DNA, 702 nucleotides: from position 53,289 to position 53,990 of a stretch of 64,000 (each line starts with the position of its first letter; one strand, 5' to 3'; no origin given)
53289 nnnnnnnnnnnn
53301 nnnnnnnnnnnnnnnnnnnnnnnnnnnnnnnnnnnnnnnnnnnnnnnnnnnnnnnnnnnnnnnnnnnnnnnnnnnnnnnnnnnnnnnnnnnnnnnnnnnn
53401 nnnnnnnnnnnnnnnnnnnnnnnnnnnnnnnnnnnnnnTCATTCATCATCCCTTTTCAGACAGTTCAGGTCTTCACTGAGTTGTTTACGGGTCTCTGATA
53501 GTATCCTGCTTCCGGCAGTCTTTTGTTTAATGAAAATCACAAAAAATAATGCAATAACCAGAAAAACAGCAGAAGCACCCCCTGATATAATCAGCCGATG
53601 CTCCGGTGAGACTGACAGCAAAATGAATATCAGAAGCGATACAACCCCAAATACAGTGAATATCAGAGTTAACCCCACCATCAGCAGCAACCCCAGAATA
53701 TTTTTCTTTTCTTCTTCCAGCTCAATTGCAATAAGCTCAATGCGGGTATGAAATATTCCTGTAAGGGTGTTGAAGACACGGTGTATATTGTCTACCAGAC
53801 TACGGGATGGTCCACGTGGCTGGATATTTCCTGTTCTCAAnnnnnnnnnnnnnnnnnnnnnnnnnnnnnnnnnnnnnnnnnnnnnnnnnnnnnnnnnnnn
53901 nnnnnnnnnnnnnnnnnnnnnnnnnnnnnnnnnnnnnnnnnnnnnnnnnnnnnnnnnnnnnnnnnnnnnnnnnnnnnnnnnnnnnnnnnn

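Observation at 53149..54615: Plasmid-borne yqjD/ElaB-like four-gene membrane stress cluster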

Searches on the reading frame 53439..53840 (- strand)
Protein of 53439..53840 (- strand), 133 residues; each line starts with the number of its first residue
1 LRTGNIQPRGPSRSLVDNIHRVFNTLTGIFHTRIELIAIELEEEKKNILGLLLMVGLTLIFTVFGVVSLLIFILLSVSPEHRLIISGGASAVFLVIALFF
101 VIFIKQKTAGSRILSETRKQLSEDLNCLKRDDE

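Call 3: search_protein_families(library=pfam, proteins=[window:53439-53840:-], max_evalue=0.1)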
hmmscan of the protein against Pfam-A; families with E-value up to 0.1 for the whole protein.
window:53439-53840:- (133 aa): 6 families
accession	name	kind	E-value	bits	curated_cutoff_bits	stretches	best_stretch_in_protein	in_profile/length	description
PF07332.16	Phage_holin_3_6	-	1.3e-16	61.1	28.4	1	19-129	4-116/116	Putative Actinobacterial Holin-X, holin superfamily III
PF19554.4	DUF6077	-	0.00082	18.7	27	1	23-119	15-105/354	Family of unknown function (DUF6077)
PF16962.11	ABC_export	-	0.0064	15.5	29.7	1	51-114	150-212/531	Putative ABC exporter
PF01988.24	VIT1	-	0.017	15.4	28.1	1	57-117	140-195/214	VIT family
PF22571.1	LiaI-LiaF-TM_PspC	-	0.017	15.3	27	1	16-104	9-93/142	PspC transmembrane region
PF24677.1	DUF7657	-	0.021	14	26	1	38-98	337-398/401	Domain of unknown function (DUF7657)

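Call 4: search_protein_families(library=ncbifam, proteins=[window:53439-53840:-], max_evalue=0.1)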
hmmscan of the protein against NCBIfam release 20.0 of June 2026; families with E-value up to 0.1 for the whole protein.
window:53439-53840:- (133 aa): 3 families
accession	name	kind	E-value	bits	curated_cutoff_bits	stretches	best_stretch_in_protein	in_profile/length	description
NF008480.0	PRK11380.1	equivalog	0.01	15.2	386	1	29-105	22-93/353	hypothetical protein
NF041635.1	STM3941_fam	subfamily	0.011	15.6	40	1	51-112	5-61/157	STM3941 family protein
NF007407.0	PRK09940.1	equivalog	0.066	12.8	348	1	20-86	79-144/253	transcriptional regulator YdeO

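Call 19: find_homologous_proteins(query=window:53439-53840:-)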
Query window:53439-53840:- (133 aa): 21 proteins with E <= 0.001 among 72 candidates.
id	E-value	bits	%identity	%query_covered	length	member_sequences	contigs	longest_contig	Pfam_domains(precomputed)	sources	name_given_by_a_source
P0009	3.2e-75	268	98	100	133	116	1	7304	PF07332.17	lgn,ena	-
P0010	4.7e-75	267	98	100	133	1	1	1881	PF07332.17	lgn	-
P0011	4.7e-75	267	98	100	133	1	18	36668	PF07332.17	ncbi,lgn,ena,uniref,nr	ncbi:phage holin family protein [Escherichia coli]|uniref:phage holin family protein n=1 Tax=Escheri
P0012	8.8e-75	267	98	100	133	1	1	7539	PF07332.17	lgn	-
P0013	1.7e-73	262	98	100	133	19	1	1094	PF07332.17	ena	-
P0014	8.4e-69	247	94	100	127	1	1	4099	PF07332.17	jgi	jgi:uncharacterized membrane protein YqjE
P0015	6.0e-64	232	91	100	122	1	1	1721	PF07332.17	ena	-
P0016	1.4e-61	224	84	99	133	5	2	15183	PF07332.17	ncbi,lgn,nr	ncbi:phage holin family protein [Escherichia coli]|nr:phage holin family protein [Escherichia coli]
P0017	7.9e-55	202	81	100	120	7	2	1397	PF07332.17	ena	-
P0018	1.5e-50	188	70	99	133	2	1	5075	PF07332.17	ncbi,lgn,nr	ncbi:TPA: hypothetical protein H1Q11_005150 [Salmonella enterica]|nr:hypothetical protein [Salmonell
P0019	5.7e-50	186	71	97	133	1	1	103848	PF07332.17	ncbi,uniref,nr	ncbi:phage holin family protein (plasmid) [Serratia sp. PAMC26656]|uniref:phage holin family protein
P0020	1.2e-45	173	89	74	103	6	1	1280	PF07332.17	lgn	-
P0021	6.1e-44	167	99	68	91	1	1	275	PF07332.17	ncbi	ncbi:phage holin family protein, partial [Escherichia coli]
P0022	1.7e-43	166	88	71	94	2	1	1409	PF07332.17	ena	-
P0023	2.0e-43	165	83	79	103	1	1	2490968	PF07332.17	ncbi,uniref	ncbi:phage holin family protein [Proteus mirabilis]|uniref:Phage holin family protein n=2 Tax=Proteu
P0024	3.6e-41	158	100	61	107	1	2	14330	PF07332.17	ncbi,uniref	ncbi:phage holin family protein [Escherichia coli]|uniref:phage holin family protein n=1 Tax=Escheri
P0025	1.2e-38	150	61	93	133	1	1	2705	PF07332.17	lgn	-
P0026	9.7e-36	141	85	71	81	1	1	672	PF07332.17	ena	-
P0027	1.7e-25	107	48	95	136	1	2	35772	PF07332.17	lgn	-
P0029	4.7e-15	74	38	84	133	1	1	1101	PF07332.17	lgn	-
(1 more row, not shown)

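Call 21: find_encoding_contigs(protein=P0019, flank=6000, max_places=2)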
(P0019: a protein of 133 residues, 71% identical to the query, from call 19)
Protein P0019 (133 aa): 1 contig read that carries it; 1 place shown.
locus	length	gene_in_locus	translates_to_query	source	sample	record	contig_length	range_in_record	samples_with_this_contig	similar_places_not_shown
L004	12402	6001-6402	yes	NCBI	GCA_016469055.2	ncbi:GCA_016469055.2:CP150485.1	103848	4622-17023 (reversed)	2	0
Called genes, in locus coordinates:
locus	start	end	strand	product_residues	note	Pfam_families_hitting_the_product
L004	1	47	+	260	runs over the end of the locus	PF05857:TraX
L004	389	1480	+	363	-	-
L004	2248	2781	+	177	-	PF01810:LysE (weak)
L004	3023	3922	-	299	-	PF06719:AraC_N, PF00165:HTH_AraC (weak), PF12833:HTH_18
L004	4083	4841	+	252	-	PF00106:adh_short, PF08659:KR, PF23441:SDR, PF13561:adh_short_C2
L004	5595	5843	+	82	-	PF05532:CsbD, PF19029:DUF883_C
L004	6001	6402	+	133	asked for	PF07332:Phage_holin_3_6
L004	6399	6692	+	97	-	PF13997:YqjK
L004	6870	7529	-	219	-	PF20730:YetF_N, PF04239:DUF421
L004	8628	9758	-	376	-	PF12323:HTH_OrfB_IS605, PF01385:OrfB_IS605, PF07282:Cas12f1-like_TNB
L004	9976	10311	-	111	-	PF03466:LysR_substrate (weak)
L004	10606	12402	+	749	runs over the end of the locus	PF00199:Catalase, PF06628:Catalase-rel, PF18011:Catalase_C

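Call 22: find_encoding_contigs(protein=P0023, flank=6000, max_places=2)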
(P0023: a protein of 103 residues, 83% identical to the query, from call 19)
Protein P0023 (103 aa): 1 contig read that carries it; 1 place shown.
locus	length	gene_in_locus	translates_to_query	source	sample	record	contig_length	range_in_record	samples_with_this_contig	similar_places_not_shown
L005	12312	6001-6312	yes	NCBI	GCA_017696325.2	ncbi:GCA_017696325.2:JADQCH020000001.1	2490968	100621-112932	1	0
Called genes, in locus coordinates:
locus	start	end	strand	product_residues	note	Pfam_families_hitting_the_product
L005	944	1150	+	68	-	PF09274:ParG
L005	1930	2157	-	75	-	PF05662:YadA_stalk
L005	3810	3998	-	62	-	PF17375:DUF5397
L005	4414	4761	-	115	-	PF05973:Gp49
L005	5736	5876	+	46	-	-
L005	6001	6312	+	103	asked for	PF07332:Phage_holin_3_6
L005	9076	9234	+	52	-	-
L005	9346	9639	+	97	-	PF13997:YqjK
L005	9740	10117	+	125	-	-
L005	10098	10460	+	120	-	-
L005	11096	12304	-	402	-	PF01609:DDE_Tnp_1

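Call 23: find_encoding_contigs(protein=P0027, flank=6000, max_places=2)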
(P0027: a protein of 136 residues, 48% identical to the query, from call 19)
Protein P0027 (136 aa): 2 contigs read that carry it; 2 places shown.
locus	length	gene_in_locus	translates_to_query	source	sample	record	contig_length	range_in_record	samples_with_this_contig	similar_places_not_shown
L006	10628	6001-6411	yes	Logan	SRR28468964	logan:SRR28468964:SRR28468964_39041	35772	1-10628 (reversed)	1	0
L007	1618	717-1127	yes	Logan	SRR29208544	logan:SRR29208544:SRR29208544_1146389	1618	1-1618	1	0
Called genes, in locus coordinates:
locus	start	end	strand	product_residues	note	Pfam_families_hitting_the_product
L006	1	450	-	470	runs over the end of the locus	PF02614:UxaC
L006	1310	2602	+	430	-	PF07690:MFS_1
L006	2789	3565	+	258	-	PF00392:GntR, PF07729:FCD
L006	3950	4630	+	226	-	PF09335:VTT_dom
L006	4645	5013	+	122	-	PF13721:SecD-TM1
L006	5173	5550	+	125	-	PF06476:DUF1090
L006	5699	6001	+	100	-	-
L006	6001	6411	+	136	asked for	PF07332:Phage_holin_3_6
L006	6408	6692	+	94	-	PF13997:YqjK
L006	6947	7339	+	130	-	PF07681:DoxX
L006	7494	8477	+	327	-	PF13409:GST_N_2, PF00043:GST_C (weak), PF14497:GST_C_3 (weak), PF13410:GST_C_2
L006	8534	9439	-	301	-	PF00126:HTH_1, PF03466:LysR_substrate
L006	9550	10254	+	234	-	PF02678:Pirin, PF17954:Pirin_C_2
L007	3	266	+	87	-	?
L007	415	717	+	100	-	-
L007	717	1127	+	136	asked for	PF07332:Phage_holin_3_6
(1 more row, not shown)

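Call 28: find_encoding_contigs(protein=P0018, flank=5000, max_places=3)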
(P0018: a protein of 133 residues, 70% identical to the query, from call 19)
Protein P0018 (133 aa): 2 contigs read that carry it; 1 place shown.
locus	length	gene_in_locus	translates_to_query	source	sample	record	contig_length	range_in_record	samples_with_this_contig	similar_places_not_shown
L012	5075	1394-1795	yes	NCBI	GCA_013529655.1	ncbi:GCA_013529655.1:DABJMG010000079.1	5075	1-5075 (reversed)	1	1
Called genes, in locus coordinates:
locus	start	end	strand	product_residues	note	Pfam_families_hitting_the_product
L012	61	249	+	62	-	PF01679:Pmp3 (weak)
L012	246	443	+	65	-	-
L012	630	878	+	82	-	PF05532:CsbD, PF19029:DUF883_C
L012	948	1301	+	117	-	-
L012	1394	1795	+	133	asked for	PF07332:Phage_holin_3_6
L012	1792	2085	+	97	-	PF13997:YqjK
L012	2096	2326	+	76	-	-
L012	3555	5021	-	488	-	PF03577:Peptidase_C69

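Call 40: search_dna_similar(query=window:53439-53840:-, collection=plasmids, mode=protein, max_rows=40, rows=spread, max_evalue=0.001)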
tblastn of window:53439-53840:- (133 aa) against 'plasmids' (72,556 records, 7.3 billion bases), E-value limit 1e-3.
Records with a match: 43; places in all: 58; records where one place covers at least 80% of the query: 41.
Best place of each record, by identity: >=99% 6; 95-99% 12; 80-90% 2; 60-80% 23.
By first word of the organism name: Escherichia 20; Salmonella 17; Serratia 6.
By predicted mobility (MOB-suite, as given by PLSDB): conjugative 23; non-mobilizable 13; mobilizable 7.
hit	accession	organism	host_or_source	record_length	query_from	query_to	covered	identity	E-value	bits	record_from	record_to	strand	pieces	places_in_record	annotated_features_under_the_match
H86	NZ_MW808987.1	Escherichia coli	-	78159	1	133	100%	99.2%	1e-37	141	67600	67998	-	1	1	phage holin family protein | YqjK-like family protein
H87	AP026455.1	Escherichia coli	whole organism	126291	1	133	100%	99.2%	1e-37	141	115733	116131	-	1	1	membrane protein (x2)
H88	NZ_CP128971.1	Escherichia coli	-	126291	1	133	100%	99.2%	1e-37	141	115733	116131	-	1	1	phage holin family protein | YqjK-like family protein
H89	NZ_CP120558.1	Escherichia coli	Homo sapiens,isolate,feces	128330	1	133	100%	99.2%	1e-37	141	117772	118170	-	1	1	phage holin family protein | YqjK-like family protein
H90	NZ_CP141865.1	Escherichia coli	Pigeons,tissue samples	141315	1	133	100%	99.2%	1e-37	141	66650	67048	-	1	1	phage holin family protein | YqjK-like family protein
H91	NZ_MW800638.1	Escherichia coli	-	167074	1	133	100%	99.2%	1e-37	141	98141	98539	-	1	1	phage holin family protein | YqjK-like family protein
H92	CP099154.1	Escherichia coli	culture,Pooled sediment sample ...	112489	1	133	100%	98.5%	8e-38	142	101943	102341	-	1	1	phage holin family protein | YqjK-like family protein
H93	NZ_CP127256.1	Escherichia coli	Coturnix coturnix,Cell culture,feces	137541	1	133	100%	98.5%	8e-38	142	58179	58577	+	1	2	phage holin family protein | YqjK-like family protein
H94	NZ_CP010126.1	Escherichia coli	cow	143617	1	133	100%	98.5%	8e-38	142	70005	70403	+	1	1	phage holin family protein | YqjK-like family protein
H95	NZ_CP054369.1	Escherichia coli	Homo sapiens,whole organism,rectal swab ...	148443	1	133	100%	98.5%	8e-38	142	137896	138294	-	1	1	phage holin family protein | YqjK-like family protein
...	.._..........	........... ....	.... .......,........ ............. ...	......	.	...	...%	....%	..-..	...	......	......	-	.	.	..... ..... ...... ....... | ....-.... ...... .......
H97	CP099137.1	Escherichia coli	culture,Pooled soil sample collected ...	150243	1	133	100%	98.5%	8e-38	142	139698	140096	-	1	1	phage holin family protein | YqjK-like family protein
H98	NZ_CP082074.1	Escherichia coli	Homo sapiens,blood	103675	1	133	100%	98.5%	2e-37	140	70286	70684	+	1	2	phage holin family protein | YqjK-like family protein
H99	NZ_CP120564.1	Escherichia coli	Homo sapiens,isolate,feces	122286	1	133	100%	98.5%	2e-37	140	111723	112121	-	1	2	phage holin family protein | YqjK-like family protein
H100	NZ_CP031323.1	Escherichia coli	Homo sapiens,rectal swab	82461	1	133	100%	97.7%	7e-36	136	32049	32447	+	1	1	phage holin family protein | YqjK-like family protein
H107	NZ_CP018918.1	Serratia marcescens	Homo sapiens,University of Michigan ...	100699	1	133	100%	61.7%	3e-14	75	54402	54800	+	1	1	phage holin family protein | YqjK family protein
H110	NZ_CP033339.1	Salmonella enterica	food,raw peanut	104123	10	131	92%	66.4%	6e-14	74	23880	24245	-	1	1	phage holin family protein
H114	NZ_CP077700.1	Salmonella enterica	environmental,pond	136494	10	133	93%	62.1%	3e-13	72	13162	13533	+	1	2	phage holin family protein | YqjK family protein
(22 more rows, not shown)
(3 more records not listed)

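Call 48: search_protein_families(library=padloc, proteins=[window:53439-53840:-], max_evalue=0.1)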
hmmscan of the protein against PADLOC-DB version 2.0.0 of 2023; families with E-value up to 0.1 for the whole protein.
window:53439-53840:- (133 aa): 2 families
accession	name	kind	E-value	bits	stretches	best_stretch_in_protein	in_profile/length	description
PDLC02003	SAVED2--SAVED_TM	-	0.00024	18.7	1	28-108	14-94/348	-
PDLC00676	Effector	-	0.00045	17.7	1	44-108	29-93/354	2TM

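Call 54: get_annotated_region(hit=H114, flank=7000)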
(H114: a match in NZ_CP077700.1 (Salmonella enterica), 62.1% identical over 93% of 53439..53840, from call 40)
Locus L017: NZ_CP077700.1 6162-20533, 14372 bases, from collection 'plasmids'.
description: Salmonella enterica subsp. enterica strain CFSAN058591 plasmid pCFSAN058591_01, complete sequence
organism: Salmonella enterica (NCBI taxid 59201)
taxonomy: Bacteria; Pseudomonadota; Gammaproteobacteria; Enterobacterales; Enterobacteriaceae; Salmonella; Salmonella enterica
host: -; source: environmental,pond; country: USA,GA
typing (MOB-suite, as given by PLSDB): non-mobilizable; replicon IncFIB
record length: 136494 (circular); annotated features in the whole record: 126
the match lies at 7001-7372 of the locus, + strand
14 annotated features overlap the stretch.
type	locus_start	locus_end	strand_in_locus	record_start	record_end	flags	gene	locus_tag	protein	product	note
CDS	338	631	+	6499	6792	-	-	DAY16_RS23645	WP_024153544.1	hypothetical protein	-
CDS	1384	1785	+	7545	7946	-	-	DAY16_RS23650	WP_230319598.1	CaiF/GrlA family transcriptional regulator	GO:0006351 - DNA-templated transcription [Evidence IEA]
CDS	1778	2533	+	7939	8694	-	-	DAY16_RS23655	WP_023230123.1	transcriptional activator SprB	-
CDS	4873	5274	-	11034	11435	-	-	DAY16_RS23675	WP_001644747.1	phage holin family protein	-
CDS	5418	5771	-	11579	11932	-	-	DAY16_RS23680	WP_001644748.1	hypothetical protein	-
CDS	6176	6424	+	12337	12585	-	-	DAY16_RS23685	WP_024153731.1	DUF883 family protein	-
CDS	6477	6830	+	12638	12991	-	-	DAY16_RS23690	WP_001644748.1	hypothetical protein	-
CDS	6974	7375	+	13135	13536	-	-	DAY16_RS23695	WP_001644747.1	phage holin family protein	-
CDS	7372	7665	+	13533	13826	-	-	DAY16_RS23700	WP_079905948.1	YqjK family protein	-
CDS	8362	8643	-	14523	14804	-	-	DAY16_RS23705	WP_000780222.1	helix-turn-helix transcriptional regulator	-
CDS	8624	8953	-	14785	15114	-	-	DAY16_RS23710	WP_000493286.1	type II toxin-antitoxin system RelE/ParE family toxin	-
CDS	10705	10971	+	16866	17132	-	-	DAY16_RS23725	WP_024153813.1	hypothetical protein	-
CDS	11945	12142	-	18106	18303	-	-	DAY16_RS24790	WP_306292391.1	fimbria/pilus outer membrane usher protein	GO:0009297 - pilus assembly [Evidence IEA]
CDS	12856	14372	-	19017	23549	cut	-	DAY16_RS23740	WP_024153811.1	hemagglutinin repeat-containing protein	-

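Call 55: get_annotated_region(hit=H110, flank=7000)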
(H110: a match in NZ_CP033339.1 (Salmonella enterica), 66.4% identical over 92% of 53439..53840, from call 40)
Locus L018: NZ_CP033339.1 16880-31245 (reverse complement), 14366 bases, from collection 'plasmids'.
description: Salmonella enterica subsp. enterica serovar Anatum strain CFSAN076215 plasmid pCFSAN076215, complete sequence
organism: Salmonella enterica (NCBI taxid 58712)
taxonomy: Bacteria; Pseudomonadota; Gammaproteobacteria; Enterobacterales; Enterobacteriaceae; Salmonella; Salmonella enterica
host: -; source: food,raw peanut; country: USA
typing (MOB-suite, as given by PLSDB): conjugative; relaxase MOBP; mating-pair formation MPF_I
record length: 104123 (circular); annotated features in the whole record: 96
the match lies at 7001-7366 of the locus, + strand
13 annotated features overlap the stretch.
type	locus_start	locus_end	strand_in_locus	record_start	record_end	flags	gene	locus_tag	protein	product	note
CDS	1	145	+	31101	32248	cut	-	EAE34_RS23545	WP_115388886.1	IS3 family transposase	-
CDS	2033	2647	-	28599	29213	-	-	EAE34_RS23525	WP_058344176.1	recombinase family protein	GO:0006310 - DNA recombination [Evidence IEA]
CDS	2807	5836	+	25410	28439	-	-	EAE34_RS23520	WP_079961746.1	Tn3 family transposase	-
CDS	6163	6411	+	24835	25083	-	-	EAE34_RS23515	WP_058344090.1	DUF883 family protein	-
CDS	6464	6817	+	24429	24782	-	-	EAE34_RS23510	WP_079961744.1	hypothetical protein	-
CDS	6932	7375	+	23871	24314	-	-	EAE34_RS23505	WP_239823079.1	phage holin family protein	-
CDS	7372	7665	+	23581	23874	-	-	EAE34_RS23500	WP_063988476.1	YqjK family protein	-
CDS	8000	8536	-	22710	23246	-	-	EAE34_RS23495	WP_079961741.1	ProQ/FINO family protein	-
CDS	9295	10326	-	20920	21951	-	repA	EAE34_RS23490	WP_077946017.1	plasmid replication initiator RepA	-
CDS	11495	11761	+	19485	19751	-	-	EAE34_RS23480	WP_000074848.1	conjugal transfer protein TraA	-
CDS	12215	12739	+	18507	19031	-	-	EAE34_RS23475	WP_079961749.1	transcription termination/antitermination NusG family protein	-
CDS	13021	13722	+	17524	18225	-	-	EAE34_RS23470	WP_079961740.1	DUF2913 family protein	-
CDS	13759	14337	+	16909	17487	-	-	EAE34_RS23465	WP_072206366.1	hypothetical protein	-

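Call 56: get_annotated_region(hit=H107, flank=7000)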
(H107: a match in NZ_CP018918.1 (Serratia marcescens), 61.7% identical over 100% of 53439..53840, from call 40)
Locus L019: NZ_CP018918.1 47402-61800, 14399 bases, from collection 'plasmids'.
description: Serratia marcescens strain UMH5 plasmid unnamed2, complete sequence
organism: Serratia marcescens (NCBI taxid 615)
taxonomy: Bacteria; Pseudomonadota; Gammaproteobacteria; Enterobacterales; Yersiniaceae; Serratia; Serratia marcescens
host: -; source: Homo sapiens,University of Michigan Health System; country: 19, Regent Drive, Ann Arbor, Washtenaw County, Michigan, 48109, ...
typing (MOB-suite, as given by PLSDB): mobilizable; replicon rep_cluster_998; relaxase MOBP
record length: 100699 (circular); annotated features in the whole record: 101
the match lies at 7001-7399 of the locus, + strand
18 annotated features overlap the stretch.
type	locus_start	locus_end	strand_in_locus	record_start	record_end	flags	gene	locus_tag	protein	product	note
CDS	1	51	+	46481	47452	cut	-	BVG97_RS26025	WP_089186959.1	Rpn family recombination-promoting nuclease/putative transposase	-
CDS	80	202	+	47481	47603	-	-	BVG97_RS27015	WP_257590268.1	hypothetical protein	-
CDS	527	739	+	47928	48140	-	cspA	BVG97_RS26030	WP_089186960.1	RNA chaperone/antiterminator CspA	-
CDS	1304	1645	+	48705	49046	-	-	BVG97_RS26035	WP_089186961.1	phosphate-starvation-inducible protein PsiE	-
CDS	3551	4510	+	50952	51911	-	-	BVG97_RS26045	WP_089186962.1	Rpn family recombination-promoting nuclease/putative transposase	-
CDS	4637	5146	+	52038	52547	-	-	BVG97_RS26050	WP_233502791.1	DUF2913 family protein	-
CDS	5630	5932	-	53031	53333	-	-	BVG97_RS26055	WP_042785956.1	PerC family transcriptional regulator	-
CDS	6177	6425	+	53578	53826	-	-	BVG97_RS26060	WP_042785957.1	CsbD family protein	-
CDS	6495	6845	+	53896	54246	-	-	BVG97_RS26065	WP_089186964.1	hypothetical protein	-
CDS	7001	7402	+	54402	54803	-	-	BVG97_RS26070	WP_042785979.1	phage holin family protein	-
CDS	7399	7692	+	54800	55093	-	-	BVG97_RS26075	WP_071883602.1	YqjK family protein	-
CDS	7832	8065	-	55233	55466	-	-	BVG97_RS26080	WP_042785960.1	hypothetical protein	-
CDS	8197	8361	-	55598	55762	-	-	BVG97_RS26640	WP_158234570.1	hypothetical protein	-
CDS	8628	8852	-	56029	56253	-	-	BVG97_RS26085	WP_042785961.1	YgdI/YgdR family lipoprotein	-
CDS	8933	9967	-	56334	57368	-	-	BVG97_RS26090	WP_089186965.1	YrzE family protein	-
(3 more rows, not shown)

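Call 60: search_protein_families(library=phrogs, proteins=[window:53439-53840:-], max_evalue=0.01)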
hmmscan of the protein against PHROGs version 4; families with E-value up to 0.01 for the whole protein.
window:53439-53840:- (133 aa): 0 families

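Call 61: search_dna_similar(query=window:53439-53840:-, collection=phages, mode=protein, max_evalue=0.01, max_rows=10)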
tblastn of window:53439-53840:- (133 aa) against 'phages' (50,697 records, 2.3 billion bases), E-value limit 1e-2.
No match.
